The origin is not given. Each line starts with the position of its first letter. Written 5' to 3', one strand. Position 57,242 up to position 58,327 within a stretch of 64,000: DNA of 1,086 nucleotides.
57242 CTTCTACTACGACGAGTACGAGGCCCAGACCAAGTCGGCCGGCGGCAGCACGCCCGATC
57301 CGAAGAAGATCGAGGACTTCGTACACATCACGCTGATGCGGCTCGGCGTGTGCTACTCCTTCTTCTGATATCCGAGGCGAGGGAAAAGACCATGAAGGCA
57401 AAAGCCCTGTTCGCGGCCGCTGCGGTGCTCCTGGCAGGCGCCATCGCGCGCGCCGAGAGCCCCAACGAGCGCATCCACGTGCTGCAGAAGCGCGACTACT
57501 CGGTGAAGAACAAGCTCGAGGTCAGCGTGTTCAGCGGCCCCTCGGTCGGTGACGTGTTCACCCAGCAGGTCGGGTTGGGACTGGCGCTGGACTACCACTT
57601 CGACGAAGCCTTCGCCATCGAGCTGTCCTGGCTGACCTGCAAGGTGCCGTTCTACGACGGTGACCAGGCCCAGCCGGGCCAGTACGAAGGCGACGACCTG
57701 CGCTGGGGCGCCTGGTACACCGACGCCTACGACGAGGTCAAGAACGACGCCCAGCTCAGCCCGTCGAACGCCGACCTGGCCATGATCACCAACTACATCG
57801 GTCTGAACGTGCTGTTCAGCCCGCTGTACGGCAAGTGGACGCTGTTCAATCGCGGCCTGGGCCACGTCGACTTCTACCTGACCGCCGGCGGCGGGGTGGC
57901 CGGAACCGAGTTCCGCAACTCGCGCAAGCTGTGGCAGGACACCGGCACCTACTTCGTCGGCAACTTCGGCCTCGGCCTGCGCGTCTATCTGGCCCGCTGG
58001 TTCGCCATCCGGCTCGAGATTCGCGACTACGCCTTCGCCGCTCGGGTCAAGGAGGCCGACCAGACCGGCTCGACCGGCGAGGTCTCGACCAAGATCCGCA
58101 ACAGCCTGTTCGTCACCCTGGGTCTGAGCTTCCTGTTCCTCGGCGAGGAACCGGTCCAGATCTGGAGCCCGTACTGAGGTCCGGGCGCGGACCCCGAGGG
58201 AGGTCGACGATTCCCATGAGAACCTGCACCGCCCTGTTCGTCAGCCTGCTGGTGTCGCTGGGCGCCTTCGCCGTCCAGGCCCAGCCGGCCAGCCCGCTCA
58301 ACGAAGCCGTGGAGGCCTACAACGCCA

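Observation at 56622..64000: Second Glt/Nfs-like cluster in contiguous A-B-C-D-E order with contrasting composition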

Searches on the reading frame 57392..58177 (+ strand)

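Call 8: search_protein_families(library=pfam, proteins=[window:57392-58177:+], max_evalue=0.01)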
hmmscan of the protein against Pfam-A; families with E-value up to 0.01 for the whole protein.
window:57392-58177:+ (261 aa): 1 family
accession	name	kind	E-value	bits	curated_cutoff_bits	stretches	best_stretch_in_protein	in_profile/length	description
PF13505.12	OMP_b-brl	-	0.00027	21.6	28.7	1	22-217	15-157/175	Outer membrane protein beta-barrel domain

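Call 9: search_protein_families(library=ncbifam, proteins=[window:57392-58177:+], max_evalue=0.01)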
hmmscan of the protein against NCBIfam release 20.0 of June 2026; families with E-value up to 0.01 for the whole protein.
window:57392-58177:+ (261 aa): 1 family
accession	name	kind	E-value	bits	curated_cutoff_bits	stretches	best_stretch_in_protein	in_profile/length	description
TIGR04565.1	OMP_myx_plus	subfamily_domain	1.1e-29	103.5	60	1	104-249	28-161/161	outer membrane beta-barrel domain-containing protein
